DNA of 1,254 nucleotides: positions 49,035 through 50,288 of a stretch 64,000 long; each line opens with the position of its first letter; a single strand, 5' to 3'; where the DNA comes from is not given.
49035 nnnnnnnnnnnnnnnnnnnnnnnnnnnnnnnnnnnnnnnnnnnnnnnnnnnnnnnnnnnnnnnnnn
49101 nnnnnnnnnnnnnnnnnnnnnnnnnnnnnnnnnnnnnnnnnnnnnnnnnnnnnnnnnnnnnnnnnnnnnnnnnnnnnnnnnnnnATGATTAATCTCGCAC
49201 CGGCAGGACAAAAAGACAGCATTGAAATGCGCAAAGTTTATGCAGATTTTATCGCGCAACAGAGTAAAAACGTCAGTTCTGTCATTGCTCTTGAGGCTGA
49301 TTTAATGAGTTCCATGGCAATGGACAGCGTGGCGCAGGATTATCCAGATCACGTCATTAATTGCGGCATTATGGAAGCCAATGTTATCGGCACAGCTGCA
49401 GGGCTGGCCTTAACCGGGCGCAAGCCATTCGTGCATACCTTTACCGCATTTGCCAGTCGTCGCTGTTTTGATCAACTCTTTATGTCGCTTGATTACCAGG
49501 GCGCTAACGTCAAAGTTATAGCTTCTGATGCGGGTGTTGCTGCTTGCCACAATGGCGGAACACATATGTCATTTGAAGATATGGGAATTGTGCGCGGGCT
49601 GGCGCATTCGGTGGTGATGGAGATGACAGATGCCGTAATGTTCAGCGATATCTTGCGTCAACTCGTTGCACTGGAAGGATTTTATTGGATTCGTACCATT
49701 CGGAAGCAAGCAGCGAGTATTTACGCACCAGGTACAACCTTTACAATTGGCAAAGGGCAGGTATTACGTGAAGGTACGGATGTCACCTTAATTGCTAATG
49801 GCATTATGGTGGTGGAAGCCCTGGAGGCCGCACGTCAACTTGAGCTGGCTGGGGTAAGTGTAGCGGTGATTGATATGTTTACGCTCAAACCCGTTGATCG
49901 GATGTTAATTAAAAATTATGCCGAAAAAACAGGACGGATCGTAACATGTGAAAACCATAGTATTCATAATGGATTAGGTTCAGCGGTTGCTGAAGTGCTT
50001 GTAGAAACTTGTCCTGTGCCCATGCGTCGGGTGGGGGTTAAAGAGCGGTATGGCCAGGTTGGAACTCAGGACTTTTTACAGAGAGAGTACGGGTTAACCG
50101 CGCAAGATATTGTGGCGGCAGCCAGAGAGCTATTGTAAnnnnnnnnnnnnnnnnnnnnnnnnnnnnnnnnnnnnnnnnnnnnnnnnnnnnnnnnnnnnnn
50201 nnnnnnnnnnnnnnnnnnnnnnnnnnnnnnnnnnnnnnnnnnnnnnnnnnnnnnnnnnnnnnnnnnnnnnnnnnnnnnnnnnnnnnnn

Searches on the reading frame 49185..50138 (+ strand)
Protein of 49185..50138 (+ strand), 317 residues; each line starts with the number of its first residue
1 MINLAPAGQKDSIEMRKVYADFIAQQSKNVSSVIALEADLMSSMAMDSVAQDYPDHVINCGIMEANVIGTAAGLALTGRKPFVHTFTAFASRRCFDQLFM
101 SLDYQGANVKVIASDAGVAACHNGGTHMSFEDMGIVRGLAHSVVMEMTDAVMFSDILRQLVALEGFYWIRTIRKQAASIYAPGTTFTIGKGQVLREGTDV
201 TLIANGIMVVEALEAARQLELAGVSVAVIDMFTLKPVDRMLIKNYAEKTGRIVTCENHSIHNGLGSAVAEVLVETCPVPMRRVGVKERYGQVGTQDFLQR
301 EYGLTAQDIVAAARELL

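Call 5: search_protein_families(library=pfam, proteins=[window:49185-50138:+], max_evalue=0.01)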
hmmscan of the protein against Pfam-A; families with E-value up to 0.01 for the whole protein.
window:49185-50138:+ (317 aa): 3 families
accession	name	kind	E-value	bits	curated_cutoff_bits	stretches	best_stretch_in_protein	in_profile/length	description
PF02780.25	Transketolase_C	-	2.1e-32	112.1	25.9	1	189-309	1-124/124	Transketolase, C-terminal domain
PF02779.29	Transket_pyr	-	4.4e-24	85.5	27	1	12-171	2-167/174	Transketolase, pyrimidine binding domain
PF22613.1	Transketolase_C_1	-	0.00057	20.5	27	1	197-239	11-53/113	Transketolase-like TK C-terminal domain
